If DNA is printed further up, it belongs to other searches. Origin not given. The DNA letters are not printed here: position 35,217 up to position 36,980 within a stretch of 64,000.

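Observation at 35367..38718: Three-component biotin carboxylase whose OadA/PycB-like carboxyltransferase lacks the biotinyl domain and two canonical metal-site residues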

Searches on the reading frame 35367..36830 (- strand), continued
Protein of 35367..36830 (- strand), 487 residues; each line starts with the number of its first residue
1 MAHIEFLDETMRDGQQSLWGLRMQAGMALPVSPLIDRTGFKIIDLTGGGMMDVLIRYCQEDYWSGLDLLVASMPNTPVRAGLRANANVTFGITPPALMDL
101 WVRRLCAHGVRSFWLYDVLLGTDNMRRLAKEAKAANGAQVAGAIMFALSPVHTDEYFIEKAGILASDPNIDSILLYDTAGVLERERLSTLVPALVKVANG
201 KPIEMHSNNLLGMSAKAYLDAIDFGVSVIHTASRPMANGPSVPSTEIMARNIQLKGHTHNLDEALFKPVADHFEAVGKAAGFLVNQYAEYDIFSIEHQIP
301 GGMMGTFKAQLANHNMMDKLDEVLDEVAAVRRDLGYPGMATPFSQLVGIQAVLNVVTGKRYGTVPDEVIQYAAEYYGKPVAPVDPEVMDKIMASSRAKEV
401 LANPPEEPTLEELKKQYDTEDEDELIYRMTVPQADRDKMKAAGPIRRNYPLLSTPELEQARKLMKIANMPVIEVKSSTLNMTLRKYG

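Call 7: find_homologous_proteins(query=window:35367-36830:-, max_evalue=1e-20)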
Query window:35367-36830:- (487 aa): 3171 proteins with E <= 1e-20 among 8000 candidates; the best 120 are listed.
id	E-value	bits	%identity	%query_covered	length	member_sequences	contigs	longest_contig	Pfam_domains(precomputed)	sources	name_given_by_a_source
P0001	0.0e+0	1097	100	100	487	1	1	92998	PF02436.24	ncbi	-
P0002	0.0e+0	1079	98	100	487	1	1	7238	PF02436.24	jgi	-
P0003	0.0e+0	1028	93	100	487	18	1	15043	PF02436.24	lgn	-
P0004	0.0e+0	1010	92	100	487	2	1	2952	PF02436.24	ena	-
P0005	4.0e-298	1007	90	100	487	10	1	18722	PF00682.26,PF02436.24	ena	-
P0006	1.8e-295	998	90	100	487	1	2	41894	PF00682.26,PF02436.24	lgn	-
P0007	1.3e-294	995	89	100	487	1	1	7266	PF00682.26,PF02436.24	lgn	-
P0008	2.2e-290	981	88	100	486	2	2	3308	PF00682.26,PF02436.24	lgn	-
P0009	6.0e-287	970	88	100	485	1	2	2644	PF02436.24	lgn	-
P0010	1.3e-285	966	87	100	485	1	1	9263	PF02436.24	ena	-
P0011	2.0e-285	965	87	100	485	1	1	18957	PF02436.24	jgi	jgi:oxaloacetate decarboxylase alpha subunit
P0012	1.8e-284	962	87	100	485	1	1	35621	PF02436.24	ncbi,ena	-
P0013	1.9e-284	962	87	100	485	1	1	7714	PF02436.24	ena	-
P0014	4.3e-280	947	86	100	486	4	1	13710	PF00682.26,PF02436.24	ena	-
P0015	1.1e-279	946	86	99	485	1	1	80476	PF02436.24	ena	-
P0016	1.2e-278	943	86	99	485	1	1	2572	PF02436.24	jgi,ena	-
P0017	2.5e-278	942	85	100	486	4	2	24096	PF02436.24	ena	-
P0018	1.5e-276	936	85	100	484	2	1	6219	PF00682.26,PF02436.24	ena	-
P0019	3.5e-273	925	84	100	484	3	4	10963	PF00682.26,PF02436.24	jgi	jgi:oxaloacetate decarboxylase (Na+ extruding) subunit alpha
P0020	3.3e-272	921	82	100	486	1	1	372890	PF02436.24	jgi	-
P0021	4.8e-271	918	83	100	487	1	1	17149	PF02436.24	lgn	-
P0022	8.6e-271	917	82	100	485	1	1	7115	PF00682.26,PF02436.24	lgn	-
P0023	1.4e-270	916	97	86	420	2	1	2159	PF02436.24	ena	-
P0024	4.0e-270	915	82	100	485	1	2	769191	PF00682.26,PF02436.24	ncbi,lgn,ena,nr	nr:pyruvate carboxylase [uncultured Sphingomonas sp.]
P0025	6.8e-270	914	82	100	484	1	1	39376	PF00682.26,PF02436.24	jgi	jgi:oxaloacetate decarboxylase (Na+ extruding) subunit alpha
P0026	1.6e-269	913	82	99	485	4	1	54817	PF00682.26,PF02436.24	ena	-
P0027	2.0e-269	912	82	100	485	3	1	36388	PF02436.24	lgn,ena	-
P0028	4.9e-269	911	82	100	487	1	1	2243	PF02436.24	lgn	-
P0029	5.6e-269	911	87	95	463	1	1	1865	PF02436.24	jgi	jgi:oxaloacetate decarboxylase alpha subunit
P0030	6.9e-269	911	82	100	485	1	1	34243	PF02436.24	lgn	-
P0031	1.3e-268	910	81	100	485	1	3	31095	PF00682.26,PF02436.24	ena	-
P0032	4.0e-268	908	82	100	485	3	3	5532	PF02436.24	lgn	-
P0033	1.8e-267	906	82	100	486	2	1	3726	PF00682.26,PF02436.24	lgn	-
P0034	2.0e-267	906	82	100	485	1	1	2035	PF02436.24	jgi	jgi:oxaloacetate decarboxylase (Na+ extruding) subunit alpha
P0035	3.2e-267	905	82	100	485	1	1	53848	PF02436.24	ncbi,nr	ncbi:MAG: pyruvate carboxylase [Novosphingobium sp.]|nr:pyruvate carboxylase [Novosphingobium sp.]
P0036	4.4e-267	905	80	100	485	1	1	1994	PF00682.26,PF02436.24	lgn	-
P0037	5.9e-267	904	81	100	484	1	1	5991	PF00682.26,PF02436.24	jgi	jgi:oxaloacetate decarboxylase alpha subunit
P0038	7.2e-267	904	81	100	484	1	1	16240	PF02436.24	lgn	-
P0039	8.6e-267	904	82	100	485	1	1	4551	PF02436.24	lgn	-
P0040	1.6e-266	903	81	100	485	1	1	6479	PF02436.24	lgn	-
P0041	1.9e-266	902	81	100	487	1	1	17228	PF02436.24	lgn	-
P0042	2.1e-266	902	80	100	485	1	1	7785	PF02436.24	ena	-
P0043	2.9e-266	902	80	100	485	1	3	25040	PF02436.24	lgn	-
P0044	3.7e-266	902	80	100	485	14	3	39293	PF02436.24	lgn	-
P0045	4.1e-266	901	81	100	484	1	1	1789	PF00682.26,PF02436.24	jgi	jgi:oxaloacetate decarboxylase (Na+ extruding) subunit alpha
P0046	9.3e-266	900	80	100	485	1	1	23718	PF02436.24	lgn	-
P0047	1.0e-265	900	81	100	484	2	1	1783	PF00682.26,PF02436.24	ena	-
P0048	1.4e-265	900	81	100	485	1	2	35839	PF02436.24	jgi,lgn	jgi:oxaloacetate decarboxylase alpha subunit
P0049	1.4e-265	900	80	100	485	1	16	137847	PF02436.24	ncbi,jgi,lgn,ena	jgi:oxaloacetate decarboxylase alpha subunit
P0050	1.4e-265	900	81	100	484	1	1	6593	PF00682.26,PF02436.24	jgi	jgi:oxaloacetate decarboxylase (Na+ extruding) subunit alpha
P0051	1.8e-265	899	81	100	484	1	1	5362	PF02436.24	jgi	jgi:oxaloacetate decarboxylase (Na+ extruding) subunit alpha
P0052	1.9e-265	899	80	100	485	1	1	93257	PF02436.24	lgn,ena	-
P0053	2.0e-265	899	81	100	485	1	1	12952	PF02436.24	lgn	-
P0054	2.0e-265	899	80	100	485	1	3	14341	PF00682.26,PF02436.24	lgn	-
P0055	2.5e-265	899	81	100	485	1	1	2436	PF02436.24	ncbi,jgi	jgi:oxaloacetate decarboxylase alpha subunit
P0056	2.8e-265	899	82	100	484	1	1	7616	PF00682.26,PF02436.24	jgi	jgi:oxaloacetate decarboxylase (Na+ extruding) subunit alpha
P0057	3.5e-265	898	81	100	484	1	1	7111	PF00682.26,PF02436.24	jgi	jgi:oxaloacetate decarboxylase (Na+ extruding) subunit alpha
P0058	4.1e-265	898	80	100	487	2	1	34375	PF02436.24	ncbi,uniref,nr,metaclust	ncbi:pyruvate carboxylase [Novosphingobium sp. Rr 2-17]|uniref:pyruvate carboxylase n=1 Tax=Novosphi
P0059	8.0e-265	897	82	99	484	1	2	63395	PF00682.26,PF02436.24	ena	-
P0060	9.4e-265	897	81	100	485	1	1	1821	PF00682.26,PF02436.24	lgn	-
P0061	1.1e-264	897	81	100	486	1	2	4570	PF00682.26,PF02436.24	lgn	-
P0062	1.1e-264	897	80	100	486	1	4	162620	PF02436.24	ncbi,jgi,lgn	jgi:oxaloacetate decarboxylase alpha subunit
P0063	1.4e-264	896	81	100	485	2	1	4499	PF02436.24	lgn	-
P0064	1.4e-264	896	81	100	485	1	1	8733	PF02436.24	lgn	-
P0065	1.4e-264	896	81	100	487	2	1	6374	PF02436.24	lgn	-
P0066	1.6e-264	896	80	100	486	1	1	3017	PF02436.24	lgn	-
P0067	2.1e-264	896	80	100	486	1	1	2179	PF02436.24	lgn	-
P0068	2.8e-264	895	80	100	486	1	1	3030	PF02436.24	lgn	-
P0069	3.1e-264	895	80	100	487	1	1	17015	PF02436.24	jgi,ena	-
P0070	3.6e-264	895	81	100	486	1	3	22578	PF02436.24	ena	-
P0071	5.2e-264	894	81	100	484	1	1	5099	PF02436.24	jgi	jgi:oxaloacetate decarboxylase alpha subunit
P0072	7.6e-264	894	80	100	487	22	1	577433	PF00682.26,PF02436.24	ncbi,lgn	-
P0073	7.7e-264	894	80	100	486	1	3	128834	PF02436.24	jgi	jgi:oxaloacetate decarboxylase alpha subunit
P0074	8.2e-264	894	80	100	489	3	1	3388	PF02436.24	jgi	jgi:oxaloacetate decarboxylase (Na+ extruding) subunit alpha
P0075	8.7e-264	894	79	100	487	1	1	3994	PF02436.24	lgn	-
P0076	1.1e-263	893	81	99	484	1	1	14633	PF00682.26,PF02436.24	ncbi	-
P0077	1.3e-263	893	80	100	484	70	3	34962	PF02436.24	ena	-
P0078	1.4e-263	893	80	100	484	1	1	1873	PF00682.26,PF02436.24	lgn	-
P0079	1.7e-263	893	80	100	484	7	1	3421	PF02436.24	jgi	jgi:oxaloacetate decarboxylase (Na+ extruding) subunit alpha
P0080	1.7e-263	893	80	100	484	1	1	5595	PF00682.26,PF02436.24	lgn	-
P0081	1.8e-263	893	80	100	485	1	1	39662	PF00682.26,PF02436.24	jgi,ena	jgi:oxaloacetate decarboxylase alpha subunit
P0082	2.2e-263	892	80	100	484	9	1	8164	PF02436.24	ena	-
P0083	2.5e-263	892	81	100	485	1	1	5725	PF02436.24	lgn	-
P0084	3.5e-263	892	80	100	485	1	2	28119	PF00682.26,PF02436.24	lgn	-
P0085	3.5e-263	892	80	100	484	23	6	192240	PF02436.24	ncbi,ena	-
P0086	4.4e-263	891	81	100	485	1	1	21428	PF02436.24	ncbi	-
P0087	4.6e-263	891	81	100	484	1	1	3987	PF00682.26,PF02436.24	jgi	jgi:oxaloacetate decarboxylase (Na+ extruding) subunit alpha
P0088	5.1e-263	891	78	100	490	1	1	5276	PF02436.24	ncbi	-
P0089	5.6e-263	891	81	100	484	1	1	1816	PF02436.24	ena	-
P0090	6.1e-263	891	80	100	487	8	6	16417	PF02436.24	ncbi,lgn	-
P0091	9.0e-263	890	79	100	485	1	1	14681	PF00682.26,PF02436.24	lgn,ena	-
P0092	9.3e-263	890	79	100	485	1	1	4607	PF00682.26,PF02436.24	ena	-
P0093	9.4e-263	890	79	100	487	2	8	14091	PF02436.24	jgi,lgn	-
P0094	9.5e-263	890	79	100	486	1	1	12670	PF00682.26,PF02436.24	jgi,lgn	jgi:oxaloacetate decarboxylase alpha subunit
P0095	9.9e-263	890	81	100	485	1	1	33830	PF02436.24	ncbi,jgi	jgi:oxaloacetate decarboxylase alpha subunit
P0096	1.2e-262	890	80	100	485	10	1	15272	PF00682.26,PF02436.24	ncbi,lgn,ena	-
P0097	1.4e-262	890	79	100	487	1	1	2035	PF02436.24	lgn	-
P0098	1.8e-262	889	79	100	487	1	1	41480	PF02436.24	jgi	-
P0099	2.1e-262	889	80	100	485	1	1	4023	PF02436.24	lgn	-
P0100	2.2e-262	889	81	100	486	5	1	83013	PF02436.24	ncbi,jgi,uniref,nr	ncbi:MAG: hypothetical protein KF735_24990 [Chelatococcus sp.]|jgi:oxaloacetate decarboxylase alpha 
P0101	2.2e-262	889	79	100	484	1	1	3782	PF02436.24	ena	-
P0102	2.4e-262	889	79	100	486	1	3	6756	PF02436.24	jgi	jgi:oxaloacetate decarboxylase (Na+ extruding) subunit alpha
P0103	2.9e-262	889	80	100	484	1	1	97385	PF02436.24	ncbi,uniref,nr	ncbi:pyruvate carboxylase [Novosphingobium lentum]|uniref:pyruvate carboxylase n=1 Tax=Novosphingobi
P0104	2.9e-262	889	80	100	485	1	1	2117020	PF02436.24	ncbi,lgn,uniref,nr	ncbi:pyruvate carboxylase [Novosphingobium sp. SG720]|uniref:pyruvate carboxylase n=1 Tax=Novosphing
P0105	3.1e-262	889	79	100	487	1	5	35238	PF02436.24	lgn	-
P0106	3.3e-262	888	79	100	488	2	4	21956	PF02436.24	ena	-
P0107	3.7e-262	888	79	100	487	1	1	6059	PF02436.24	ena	-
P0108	4.2e-262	888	79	100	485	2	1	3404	PF02436.24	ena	-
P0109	4.9e-262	888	79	100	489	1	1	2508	PF02436.24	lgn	-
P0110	5.7e-262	888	80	100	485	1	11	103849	PF02436.24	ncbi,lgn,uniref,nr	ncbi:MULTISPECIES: pyruvate carboxylase [unclassified Novosphingobium]|uniref:pyruvate carboxylase n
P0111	8.3e-262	887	80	100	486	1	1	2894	PF00682.26,PF02436.24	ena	-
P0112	9.7e-262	887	79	100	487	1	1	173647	PF02436.24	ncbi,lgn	-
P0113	1.3e-261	887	81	100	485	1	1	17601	PF02436.24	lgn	-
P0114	2.5e-261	886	80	100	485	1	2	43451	PF02436.24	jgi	jgi:oxaloacetate decarboxylase (Na+ extruding) subunit alpha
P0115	3.9e-261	885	80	100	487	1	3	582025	PF02436.24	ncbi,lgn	ncbi:MAG: pyruvate carboxylase [Parvularculaceae bacterium]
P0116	4.7e-261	885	78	100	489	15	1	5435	PF02436.24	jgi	jgi:oxaloacetate decarboxylase alpha subunit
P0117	5.1e-261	885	79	100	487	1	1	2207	PF02436.24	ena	-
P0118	6.0e-261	884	80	100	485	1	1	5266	PF02436.24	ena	-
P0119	6.5e-261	884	79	100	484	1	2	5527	PF00682.26,PF02436.24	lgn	-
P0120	7.3e-261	884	80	100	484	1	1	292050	PF00682.26,PF02436.24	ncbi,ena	-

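Call 8: find_encoding_contigs(protein=P0001, flank=10000, max_places=3)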
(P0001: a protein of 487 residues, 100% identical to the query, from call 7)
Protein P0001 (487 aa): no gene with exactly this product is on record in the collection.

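Call 12: find_encoding_contigs(protein=P0006, flank=10000, max_places=2)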
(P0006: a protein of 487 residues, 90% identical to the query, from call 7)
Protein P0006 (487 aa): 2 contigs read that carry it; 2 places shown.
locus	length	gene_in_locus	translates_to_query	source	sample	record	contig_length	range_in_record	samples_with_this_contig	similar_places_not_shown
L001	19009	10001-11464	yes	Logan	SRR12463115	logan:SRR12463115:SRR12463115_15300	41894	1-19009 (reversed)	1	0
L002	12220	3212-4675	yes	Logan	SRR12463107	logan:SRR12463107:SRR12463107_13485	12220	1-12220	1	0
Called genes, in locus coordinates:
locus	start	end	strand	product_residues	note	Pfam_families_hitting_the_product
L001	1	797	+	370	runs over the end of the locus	PF22691:Thiolase_C_1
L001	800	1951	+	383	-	PF00108:Thiolase_N (weak), PF22691:Thiolase_C_1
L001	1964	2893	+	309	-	PF01796:OB_ChsH2_C (weak)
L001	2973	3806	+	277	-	PF00753:Lactamase_B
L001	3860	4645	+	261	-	PF00378:ECH_1, PF16113:ECH_2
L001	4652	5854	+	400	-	PF02771:Acyl-CoA_dh_N, PF02770:Acyl-CoA_dh_M, PF00441:Acyl-CoA_dh_1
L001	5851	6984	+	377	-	PF02771:Acyl-CoA_dh_N, PF02770:Acyl-CoA_dh_M, PF00441:Acyl-CoA_dh_1, PF08028:Acyl-CoA_dh_2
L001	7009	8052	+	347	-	PF08240:ADH_N, PF00107:ADH_zinc_N, PF13602:ADH_zinc_N_2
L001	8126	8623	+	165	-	PF00364:Biotin_lipoyl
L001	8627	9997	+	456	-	PF00289:Biotin_carb_N, PF02222:ATP-grasp, PF02786:CPSase_L_D2, PF07478:Dala_Dala_lig_C, PF02785:Biotin_carb_C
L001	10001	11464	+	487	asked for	PF00682:HMGL-like (faint), PF02436:PYC_OADA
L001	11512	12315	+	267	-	PF00106:adh_short, PF08659:KR, PF13561:adh_short_C2, PF23441:SDR (weak)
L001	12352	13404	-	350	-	PF08240:ADH_N, PF00107:ADH_zinc_N, PF13602:ADH_zinc_N_2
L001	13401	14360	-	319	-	PF00135:COesterase, PF20434:BD-FAE, PF07859:Abhydrolase_3, PF00326:Peptidase_S9 (faint)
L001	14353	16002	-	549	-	PF00743:FMO-like, PF05834:Lycopene_cycl (faint), PF07992:Pyr_redox_2, PF13450:NAD_binding_8 (weak), PF13738:Pyr_redox_3, PF13434:Lys_Orn_oxgnase (weak)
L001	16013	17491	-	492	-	PF00171:Aldedh, PF05893:LuxC (faint)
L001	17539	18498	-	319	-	PF23213:, PF23212:DUF7064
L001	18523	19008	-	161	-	?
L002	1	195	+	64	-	?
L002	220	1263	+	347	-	PF08240:ADH_N, PF00107:ADH_zinc_N, PF13602:ADH_zinc_N_2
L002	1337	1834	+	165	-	PF00364:Biotin_lipoyl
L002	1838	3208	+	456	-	PF00289:Biotin_carb_N, PF02222:ATP-grasp, PF02786:CPSase_L_D2, PF07478:Dala_Dala_lig_C, PF02785:Biotin_carb_C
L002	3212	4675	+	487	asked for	PF00682:HMGL-like (faint), PF02436:PYC_OADA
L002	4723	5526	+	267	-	PF00106:adh_short, PF08659:KR, PF13561:adh_short_C2, PF23441:SDR (weak)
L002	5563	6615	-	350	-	PF08240:ADH_N, PF00107:ADH_zinc_N, PF13602:ADH_zinc_N_2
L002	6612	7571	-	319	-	PF00135:COesterase, PF20434:BD-FAE, PF07859:Abhydrolase_3, PF00326:Peptidase_S9 (faint)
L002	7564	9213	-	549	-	PF00743:FMO-like, PF05834:Lycopene_cycl (faint), PF07992:Pyr_redox_2, PF13450:NAD_binding_8 (weak), PF13738:Pyr_redox_3, PF13434:Lys_Orn_oxgnase (weak)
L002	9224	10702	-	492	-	PF00171:Aldedh, PF05893:LuxC (faint)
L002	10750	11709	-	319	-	PF23213:, PF23212:DUF7064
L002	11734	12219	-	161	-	?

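Call 13: find_encoding_contigs(protein=P0104, flank=10000, max_places=2)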
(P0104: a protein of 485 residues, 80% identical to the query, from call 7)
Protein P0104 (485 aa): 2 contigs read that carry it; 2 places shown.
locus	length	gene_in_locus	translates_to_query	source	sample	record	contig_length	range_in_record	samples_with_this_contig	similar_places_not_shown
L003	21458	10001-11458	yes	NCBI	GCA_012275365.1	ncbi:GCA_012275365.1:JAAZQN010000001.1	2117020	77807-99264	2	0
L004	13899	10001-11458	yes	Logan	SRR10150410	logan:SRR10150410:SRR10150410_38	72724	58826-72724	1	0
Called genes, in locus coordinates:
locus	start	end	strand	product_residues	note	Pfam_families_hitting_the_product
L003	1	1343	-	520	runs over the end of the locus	PF00501:AMP-binding, PF13193:AMP-binding_C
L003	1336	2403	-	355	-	PF04909:Amidohydro_2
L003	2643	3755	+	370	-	PF22691:Thiolase_C_1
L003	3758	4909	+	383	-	PF00108:Thiolase_N (faint), PF22691:Thiolase_C_1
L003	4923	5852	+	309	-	PF01796:OB_ChsH2_C (weak)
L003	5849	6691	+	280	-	PF00753:Lactamase_B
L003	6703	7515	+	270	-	PF00378:ECH_1, PF16113:ECH_2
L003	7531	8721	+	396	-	PF02771:Acyl-CoA_dh_N, PF02770:Acyl-CoA_dh_M, PF00441:Acyl-CoA_dh_1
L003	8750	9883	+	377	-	PF02771:Acyl-CoA_dh_N, PF00441:Acyl-CoA_dh_1, PF08028:Acyl-CoA_dh_2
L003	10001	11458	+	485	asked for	PF02436:PYC_OADA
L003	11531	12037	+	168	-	PF00364:Biotin_lipoyl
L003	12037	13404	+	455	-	PF00289:Biotin_carb_N, PF02786:CPSase_L_D2, PF07478:Dala_Dala_lig_C (weak), PF02785:Biotin_carb_C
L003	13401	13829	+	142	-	-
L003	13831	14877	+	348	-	PF04055:Radical_SAM, PF06968:BATS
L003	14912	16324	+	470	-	PF02737:3HCDH_N, PF03446:NAD_binding_2 (faint), PF18321:3HCDH_RFF (faint), PF00725:3HCDH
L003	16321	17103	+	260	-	PF00378:ECH_1, PF16113:ECH_2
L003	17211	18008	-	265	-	PF00378:ECH_1, PF16113:ECH_2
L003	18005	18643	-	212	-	PF01144:CoA_trans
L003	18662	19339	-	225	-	PF01144:CoA_trans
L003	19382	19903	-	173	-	PF01613:Flavin_Reduct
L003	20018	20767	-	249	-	PF00106:adh_short, PF08659:KR, PF13561:adh_short_C2, PF23441:SDR (weak)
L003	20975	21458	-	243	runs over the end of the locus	PF00440:TetR_N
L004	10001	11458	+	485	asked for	PF02436:PYC_OADA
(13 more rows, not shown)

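Call 25: search_protein_representatives(protein=window:35367-36830:-)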
Query: 487 residues. Proteins with E-value up to 0.001 (for the whole library): 3118; up to 1e-10: 1597; up to 1e-30: 335. The best 150 are listed.
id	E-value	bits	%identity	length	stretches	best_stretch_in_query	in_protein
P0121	8.0e-222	753.7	67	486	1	1-487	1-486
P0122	1.5e-131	456.0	45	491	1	1-468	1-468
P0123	1.4e-130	452.9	46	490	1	1-451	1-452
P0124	2.7e-128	445.3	45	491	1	4-455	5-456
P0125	6.4e-123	427.6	43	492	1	3-485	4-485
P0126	1.3e-120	419.9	46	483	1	4-451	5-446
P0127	4.4e-117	408.3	60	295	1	1-314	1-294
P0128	5.8e-109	381.6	41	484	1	3-485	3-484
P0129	7.7e-109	381.2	69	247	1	242-485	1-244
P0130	1.9e-103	363.4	39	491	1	1-482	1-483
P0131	9.7e-100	351.2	38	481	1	3-484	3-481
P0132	1.3e-99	350.8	39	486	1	3-457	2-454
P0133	3.8e-99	349.2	63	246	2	1-129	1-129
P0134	1.3e-95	337.5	37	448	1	2-435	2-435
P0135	2.4e-94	333.4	100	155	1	74-228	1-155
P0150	7.5e-80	285.6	39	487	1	4-430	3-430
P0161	1.7e-72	261.3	34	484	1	4-445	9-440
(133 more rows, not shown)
